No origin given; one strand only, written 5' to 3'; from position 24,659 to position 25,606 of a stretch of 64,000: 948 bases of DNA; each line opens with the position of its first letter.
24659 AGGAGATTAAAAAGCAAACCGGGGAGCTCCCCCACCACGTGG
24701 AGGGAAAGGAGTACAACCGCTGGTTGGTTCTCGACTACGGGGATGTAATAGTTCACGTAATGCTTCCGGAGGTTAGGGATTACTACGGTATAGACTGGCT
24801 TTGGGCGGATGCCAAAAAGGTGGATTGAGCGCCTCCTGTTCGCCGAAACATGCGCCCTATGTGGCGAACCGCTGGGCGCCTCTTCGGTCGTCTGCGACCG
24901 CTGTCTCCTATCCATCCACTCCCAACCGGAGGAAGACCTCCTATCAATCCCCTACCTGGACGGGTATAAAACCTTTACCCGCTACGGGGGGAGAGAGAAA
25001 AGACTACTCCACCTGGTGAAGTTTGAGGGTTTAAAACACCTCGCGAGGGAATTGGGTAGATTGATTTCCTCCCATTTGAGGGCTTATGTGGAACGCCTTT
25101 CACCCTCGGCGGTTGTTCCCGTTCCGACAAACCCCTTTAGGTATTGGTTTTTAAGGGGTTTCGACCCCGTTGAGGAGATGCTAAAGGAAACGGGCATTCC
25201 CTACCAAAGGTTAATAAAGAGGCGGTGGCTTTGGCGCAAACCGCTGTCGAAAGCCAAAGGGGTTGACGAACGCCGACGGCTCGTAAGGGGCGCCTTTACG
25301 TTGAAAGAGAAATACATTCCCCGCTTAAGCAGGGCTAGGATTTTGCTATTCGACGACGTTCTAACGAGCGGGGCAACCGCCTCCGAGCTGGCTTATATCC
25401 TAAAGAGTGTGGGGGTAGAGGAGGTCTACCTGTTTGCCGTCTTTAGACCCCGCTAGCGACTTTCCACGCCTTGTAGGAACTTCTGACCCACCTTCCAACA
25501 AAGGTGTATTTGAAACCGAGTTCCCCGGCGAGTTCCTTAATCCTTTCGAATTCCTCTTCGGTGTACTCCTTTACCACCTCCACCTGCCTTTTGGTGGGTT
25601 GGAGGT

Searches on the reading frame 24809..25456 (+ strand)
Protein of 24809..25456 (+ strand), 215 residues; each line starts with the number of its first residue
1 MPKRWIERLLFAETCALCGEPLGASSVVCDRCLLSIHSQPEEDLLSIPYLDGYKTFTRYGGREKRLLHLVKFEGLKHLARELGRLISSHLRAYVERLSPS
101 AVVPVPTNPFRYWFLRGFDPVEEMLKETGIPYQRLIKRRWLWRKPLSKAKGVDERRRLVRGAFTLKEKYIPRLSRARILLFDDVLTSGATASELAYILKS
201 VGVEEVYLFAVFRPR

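Call 10: search_protein_families(library=pfam, proteins=[window:24809-25456:+])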
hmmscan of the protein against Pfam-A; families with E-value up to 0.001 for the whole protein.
window:24809-25456:+ (215 aa): 1 family
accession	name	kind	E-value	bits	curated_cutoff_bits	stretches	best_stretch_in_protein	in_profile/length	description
PF18912.6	DZR_2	-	0.00076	19.7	27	0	8-36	3-31/56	Double zinc ribbon domain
